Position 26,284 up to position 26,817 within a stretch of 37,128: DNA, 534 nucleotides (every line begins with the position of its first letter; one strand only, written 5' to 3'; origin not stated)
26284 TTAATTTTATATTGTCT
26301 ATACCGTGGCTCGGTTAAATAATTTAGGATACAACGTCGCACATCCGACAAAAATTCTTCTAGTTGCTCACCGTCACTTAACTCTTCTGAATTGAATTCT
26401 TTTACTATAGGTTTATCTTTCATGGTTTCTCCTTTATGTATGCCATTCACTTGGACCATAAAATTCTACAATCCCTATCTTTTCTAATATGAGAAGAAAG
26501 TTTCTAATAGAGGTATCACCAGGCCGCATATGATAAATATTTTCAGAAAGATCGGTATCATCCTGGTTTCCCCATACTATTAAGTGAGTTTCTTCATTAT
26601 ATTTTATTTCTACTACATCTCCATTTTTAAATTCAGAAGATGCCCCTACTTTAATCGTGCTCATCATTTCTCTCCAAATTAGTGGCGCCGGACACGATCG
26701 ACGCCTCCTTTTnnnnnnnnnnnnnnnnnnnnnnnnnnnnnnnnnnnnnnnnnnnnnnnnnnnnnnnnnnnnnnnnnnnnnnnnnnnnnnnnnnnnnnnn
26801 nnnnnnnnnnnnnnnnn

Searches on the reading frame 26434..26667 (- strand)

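Call 88: search_protein_families(library=pfam, max_evalue=0.01, proteins=[window:26434-26667:-])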
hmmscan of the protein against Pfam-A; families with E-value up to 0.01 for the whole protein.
window:26434-26667:- (77 aa): 1 family
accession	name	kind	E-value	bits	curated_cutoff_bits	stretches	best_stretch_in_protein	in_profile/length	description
PF02359.24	CDC48_N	-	0.0013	19.3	35.1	1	12-43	28-58/85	Cell division protein 48 (CDC48), N-terminal domain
